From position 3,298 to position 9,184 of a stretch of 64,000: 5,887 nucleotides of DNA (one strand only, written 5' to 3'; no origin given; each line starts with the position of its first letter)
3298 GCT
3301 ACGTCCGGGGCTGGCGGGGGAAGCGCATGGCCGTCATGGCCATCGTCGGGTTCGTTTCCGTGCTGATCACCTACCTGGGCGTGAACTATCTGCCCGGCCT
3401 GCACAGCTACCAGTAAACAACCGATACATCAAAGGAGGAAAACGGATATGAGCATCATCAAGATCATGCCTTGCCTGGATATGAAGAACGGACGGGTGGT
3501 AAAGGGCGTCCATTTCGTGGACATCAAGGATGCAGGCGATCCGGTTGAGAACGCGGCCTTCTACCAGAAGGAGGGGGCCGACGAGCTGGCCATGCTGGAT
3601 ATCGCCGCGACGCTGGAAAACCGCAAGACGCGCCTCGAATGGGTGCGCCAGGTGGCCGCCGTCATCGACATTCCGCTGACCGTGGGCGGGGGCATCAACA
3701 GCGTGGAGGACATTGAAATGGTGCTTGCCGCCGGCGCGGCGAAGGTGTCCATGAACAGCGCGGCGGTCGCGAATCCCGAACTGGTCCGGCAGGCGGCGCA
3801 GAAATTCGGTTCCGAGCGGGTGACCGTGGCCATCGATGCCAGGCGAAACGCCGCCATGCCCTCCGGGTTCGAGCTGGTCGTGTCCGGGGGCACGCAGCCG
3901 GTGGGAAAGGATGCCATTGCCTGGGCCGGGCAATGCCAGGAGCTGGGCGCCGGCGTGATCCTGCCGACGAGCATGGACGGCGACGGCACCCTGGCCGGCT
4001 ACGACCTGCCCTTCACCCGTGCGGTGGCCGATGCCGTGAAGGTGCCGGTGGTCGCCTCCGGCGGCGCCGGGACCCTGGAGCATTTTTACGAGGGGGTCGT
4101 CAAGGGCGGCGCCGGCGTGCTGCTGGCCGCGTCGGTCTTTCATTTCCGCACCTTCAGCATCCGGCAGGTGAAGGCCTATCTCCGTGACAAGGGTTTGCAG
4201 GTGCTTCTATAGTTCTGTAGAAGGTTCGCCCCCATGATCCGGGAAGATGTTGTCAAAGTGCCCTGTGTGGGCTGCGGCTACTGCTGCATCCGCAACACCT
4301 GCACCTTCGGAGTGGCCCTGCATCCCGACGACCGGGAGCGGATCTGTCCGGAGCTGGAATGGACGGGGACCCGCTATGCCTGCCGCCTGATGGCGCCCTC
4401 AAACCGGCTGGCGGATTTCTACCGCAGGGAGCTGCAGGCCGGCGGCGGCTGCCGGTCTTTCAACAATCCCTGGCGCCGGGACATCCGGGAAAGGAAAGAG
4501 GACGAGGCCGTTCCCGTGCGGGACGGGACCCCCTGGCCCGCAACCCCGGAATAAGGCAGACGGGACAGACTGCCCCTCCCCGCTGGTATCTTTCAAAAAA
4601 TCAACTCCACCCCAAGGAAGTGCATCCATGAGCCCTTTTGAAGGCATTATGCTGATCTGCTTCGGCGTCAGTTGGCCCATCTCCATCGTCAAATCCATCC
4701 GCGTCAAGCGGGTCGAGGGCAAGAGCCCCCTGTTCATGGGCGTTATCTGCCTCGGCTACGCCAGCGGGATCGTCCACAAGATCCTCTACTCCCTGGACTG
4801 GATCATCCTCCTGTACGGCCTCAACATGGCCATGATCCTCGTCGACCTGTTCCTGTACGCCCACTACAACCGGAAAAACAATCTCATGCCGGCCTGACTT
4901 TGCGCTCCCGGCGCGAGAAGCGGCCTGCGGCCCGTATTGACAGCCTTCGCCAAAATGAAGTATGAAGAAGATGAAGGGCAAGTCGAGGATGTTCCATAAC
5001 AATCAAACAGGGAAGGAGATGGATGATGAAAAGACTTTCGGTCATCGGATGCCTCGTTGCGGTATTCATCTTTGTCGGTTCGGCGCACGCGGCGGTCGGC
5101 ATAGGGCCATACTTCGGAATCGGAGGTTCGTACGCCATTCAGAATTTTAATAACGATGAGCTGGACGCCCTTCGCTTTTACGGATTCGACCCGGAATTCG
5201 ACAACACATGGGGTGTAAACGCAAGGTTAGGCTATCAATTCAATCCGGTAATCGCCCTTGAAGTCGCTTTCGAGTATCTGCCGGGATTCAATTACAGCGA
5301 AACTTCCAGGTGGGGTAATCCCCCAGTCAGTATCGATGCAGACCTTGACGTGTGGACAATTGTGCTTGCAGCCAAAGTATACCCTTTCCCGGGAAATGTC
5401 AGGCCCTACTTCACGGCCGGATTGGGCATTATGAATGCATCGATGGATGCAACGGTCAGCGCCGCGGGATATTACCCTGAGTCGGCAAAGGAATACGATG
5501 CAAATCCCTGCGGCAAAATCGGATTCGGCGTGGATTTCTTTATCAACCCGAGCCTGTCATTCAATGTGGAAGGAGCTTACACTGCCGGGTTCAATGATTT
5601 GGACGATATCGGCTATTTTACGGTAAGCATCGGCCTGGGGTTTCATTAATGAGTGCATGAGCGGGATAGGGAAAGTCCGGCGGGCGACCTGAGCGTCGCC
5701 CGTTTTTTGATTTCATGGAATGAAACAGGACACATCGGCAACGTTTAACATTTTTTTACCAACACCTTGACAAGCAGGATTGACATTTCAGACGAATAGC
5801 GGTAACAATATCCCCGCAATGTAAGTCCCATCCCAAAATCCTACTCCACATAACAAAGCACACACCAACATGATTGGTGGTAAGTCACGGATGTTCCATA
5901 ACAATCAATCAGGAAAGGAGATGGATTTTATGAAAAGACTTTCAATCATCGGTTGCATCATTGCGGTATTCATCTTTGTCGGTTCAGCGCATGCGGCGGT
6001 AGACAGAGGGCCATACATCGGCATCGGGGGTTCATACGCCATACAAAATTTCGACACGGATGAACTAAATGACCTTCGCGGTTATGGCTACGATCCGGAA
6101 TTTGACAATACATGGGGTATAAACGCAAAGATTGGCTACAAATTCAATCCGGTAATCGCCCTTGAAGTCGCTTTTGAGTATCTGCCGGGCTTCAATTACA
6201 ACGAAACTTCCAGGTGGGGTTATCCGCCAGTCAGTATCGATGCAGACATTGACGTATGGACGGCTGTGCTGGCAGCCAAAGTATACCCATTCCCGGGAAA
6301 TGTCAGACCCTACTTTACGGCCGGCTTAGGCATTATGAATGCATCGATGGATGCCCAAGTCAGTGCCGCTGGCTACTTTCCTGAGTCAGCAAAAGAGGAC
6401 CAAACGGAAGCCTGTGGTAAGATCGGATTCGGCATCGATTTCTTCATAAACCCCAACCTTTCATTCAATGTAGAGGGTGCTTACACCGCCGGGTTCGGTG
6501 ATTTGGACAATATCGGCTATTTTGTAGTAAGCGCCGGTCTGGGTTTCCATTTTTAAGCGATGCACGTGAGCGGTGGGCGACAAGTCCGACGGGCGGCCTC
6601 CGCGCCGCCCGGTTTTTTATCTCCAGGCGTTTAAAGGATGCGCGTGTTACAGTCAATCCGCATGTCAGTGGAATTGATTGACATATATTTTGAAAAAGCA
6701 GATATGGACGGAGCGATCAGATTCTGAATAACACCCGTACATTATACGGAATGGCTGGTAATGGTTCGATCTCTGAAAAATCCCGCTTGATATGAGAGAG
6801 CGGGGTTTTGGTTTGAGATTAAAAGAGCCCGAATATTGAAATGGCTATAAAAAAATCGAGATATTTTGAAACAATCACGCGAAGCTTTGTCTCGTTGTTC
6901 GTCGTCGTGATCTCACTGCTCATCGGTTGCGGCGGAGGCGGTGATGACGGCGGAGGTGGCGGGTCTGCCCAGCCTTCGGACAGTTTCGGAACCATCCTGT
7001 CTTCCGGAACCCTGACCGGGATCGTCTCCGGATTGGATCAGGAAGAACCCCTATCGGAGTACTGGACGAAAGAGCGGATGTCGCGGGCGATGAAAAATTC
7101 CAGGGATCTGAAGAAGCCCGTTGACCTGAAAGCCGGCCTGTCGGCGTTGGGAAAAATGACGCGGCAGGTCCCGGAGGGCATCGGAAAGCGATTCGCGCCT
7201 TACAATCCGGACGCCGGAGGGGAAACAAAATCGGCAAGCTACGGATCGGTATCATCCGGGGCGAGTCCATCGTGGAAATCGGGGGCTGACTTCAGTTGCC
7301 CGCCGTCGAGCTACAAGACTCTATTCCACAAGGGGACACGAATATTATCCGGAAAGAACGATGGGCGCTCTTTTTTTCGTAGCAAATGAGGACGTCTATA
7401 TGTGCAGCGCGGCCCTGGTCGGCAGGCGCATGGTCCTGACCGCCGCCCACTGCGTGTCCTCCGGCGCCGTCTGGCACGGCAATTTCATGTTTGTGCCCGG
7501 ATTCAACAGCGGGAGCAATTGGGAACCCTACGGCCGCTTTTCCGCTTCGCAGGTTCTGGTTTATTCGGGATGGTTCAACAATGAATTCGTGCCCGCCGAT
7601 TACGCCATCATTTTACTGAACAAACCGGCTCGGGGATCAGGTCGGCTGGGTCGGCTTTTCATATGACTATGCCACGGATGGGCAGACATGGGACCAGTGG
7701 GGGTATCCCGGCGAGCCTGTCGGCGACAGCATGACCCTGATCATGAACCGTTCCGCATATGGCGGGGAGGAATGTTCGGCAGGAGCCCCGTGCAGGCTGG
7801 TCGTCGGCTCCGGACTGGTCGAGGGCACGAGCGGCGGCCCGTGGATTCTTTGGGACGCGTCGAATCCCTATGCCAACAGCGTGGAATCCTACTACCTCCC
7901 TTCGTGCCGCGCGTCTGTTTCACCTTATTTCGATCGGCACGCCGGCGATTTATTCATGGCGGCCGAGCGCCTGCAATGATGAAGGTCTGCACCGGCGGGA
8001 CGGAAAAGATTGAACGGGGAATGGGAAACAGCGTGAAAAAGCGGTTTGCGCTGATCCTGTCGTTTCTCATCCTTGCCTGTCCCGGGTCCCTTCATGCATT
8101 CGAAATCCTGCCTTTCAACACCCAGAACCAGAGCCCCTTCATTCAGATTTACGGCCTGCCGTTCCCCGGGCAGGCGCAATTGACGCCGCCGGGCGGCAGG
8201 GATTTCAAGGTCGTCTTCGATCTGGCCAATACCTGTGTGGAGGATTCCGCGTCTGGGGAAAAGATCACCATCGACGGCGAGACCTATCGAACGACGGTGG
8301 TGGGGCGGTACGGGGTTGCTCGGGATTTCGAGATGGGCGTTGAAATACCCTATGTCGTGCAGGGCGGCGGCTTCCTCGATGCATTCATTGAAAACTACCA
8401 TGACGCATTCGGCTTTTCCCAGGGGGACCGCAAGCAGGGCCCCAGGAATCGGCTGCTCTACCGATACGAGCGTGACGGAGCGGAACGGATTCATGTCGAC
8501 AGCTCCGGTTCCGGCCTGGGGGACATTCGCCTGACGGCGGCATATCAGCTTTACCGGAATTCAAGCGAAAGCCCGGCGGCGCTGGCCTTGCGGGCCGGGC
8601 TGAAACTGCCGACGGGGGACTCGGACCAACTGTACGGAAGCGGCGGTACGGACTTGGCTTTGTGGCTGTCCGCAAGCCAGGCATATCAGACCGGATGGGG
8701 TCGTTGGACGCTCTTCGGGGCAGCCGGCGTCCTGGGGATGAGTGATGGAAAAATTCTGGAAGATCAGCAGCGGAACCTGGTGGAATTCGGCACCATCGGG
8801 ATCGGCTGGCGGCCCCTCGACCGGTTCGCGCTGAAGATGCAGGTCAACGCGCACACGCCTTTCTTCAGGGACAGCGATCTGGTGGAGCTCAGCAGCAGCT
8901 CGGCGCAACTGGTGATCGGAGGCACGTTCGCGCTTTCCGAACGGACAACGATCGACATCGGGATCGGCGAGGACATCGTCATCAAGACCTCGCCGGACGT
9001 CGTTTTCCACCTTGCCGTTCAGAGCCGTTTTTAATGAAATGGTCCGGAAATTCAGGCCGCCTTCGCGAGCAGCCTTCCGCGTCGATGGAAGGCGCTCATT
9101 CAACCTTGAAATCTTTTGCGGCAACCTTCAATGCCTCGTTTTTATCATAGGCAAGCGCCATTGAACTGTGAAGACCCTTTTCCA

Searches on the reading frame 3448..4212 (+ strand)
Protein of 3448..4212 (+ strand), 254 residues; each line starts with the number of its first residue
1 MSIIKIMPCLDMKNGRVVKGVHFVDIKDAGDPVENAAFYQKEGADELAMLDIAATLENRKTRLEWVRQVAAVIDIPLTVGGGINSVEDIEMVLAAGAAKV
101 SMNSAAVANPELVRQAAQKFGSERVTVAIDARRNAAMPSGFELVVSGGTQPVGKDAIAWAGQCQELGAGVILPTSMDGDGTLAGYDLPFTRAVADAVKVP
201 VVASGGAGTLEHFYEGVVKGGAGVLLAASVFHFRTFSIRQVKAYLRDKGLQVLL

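Call 40: find_encoding_contigs(protein=window:3448-4212:+, flank=10000, max_places=4)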
Protein window:3448-4212:+ (254 aa): no gene with exactly this product is on record in the collection.

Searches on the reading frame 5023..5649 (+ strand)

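Call 32: search_protein_families(library=ncbifam, proteins=[window:5023-5649:+], max_evalue=0.01)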
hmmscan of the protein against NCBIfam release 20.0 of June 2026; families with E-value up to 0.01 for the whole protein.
window:5023-5649:+ (208 aa): 2 families
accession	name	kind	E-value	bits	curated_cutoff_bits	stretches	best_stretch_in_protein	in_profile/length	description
TIGR04565.1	OMP_myx_plus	subfamily_domain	2.2e-09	37.5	60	1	55-183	6-131/161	outer membrane beta-barrel domain-containing protein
NF008071.1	PRK10808.1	equivalog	1.7e-06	27.6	277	1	6-197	4-187/358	porin OmpA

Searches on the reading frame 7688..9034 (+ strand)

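Call 16: search_protein_families(library=pfam, proteins=[window:7688-9034:+], max_evalue=0.01)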
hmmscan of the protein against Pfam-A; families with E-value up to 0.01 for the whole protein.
window:7688-9034:+ (448 aa): 2 families
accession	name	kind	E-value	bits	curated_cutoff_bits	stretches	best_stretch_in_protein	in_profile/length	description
PF11383.14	DUF3187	-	6.7e-64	216.5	24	1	123-448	6-320/320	Protein of unknown function (DUF3187)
PF13557.12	Phenol_MetA_deg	-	0.00019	22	22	1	260-347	63-140/242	Putative MetA-pathway of phenol degradation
